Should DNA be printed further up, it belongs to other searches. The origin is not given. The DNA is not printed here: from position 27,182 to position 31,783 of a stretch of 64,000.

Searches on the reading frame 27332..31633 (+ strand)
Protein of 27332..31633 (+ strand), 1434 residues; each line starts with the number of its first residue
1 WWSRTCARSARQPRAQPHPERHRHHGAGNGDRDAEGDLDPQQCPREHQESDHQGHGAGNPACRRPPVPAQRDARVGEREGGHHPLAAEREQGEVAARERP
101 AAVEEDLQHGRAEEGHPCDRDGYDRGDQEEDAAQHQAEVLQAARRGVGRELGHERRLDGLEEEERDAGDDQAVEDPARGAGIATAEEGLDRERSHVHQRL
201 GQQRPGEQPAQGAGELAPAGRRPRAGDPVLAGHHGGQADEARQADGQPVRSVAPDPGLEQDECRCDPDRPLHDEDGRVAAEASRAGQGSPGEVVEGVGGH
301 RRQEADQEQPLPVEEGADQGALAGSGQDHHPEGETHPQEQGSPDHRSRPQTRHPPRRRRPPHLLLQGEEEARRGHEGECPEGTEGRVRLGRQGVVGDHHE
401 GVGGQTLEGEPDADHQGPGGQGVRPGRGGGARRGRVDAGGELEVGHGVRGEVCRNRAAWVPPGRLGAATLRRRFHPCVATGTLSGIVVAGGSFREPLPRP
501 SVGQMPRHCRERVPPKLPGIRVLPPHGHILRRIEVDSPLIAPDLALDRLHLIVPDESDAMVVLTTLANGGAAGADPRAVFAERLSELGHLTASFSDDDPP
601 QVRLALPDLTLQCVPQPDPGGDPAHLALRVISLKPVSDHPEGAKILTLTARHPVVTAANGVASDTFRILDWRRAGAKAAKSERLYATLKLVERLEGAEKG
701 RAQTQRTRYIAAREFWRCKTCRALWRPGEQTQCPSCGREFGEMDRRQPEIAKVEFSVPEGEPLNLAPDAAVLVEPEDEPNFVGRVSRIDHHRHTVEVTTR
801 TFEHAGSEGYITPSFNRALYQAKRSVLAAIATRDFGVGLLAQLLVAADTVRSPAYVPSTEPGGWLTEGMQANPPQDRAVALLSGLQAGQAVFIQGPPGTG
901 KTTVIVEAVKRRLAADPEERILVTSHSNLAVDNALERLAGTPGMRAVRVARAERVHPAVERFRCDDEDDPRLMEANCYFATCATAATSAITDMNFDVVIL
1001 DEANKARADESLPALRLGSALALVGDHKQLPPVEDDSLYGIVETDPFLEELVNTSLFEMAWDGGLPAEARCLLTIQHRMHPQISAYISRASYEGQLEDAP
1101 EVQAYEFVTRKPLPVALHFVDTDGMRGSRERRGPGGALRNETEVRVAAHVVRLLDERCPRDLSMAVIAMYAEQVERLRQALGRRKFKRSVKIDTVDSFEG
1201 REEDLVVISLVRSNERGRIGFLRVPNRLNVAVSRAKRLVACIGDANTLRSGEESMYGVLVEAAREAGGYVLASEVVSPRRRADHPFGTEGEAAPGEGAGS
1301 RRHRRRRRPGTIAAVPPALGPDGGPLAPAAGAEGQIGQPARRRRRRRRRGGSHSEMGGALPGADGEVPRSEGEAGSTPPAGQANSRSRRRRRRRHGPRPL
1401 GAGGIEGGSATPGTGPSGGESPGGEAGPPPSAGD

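Call 57: search_protein_families(library=pfam, proteins=[window:27332-31633:+], max_evalue=0.001)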
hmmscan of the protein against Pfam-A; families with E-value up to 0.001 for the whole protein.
window:27332-31633:+ (1434 aa): 9 families
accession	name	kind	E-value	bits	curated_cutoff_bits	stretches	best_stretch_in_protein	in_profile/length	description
PF13087.12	AAA_12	-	7.4e-45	153.4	27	1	1053-1245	2-194/195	AAA domain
PF13086.12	AAA_11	-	7.4e-34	118.1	27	2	872-964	3-106/257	AAA domain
PF13604.12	AAA_30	-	3.8e-10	40.3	27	1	872-1040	3-138/191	AAA domain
PF13245.12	AAA_19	-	1.1e-09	39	25.1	1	888-1033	11-132/134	AAA domain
PF01443.25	Viral_helicase1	-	1.4e-05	25.5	21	0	981-1034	46-101/228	Viral superfamily 1 RNA helicase core domain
PF04851.21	ResIII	-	1.9e-05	25.1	22.5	1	874-1010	7-141/164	Type III restriction enzyme, res subunit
PF09848.15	SLFN-g3_helicase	-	6.9e-05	22.7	24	1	890-1008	3-93/354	Schlafen group 3, DNA/RNA helicase domain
PF13191.12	AAA_16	-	0.00011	23.1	32.6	1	881-1006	15-144/167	AAA ATPase domain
PF00580.27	UvrD-helicase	-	0.00018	21.7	23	1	887-950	12-77/271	UvrD/REP helicase N-terminal domain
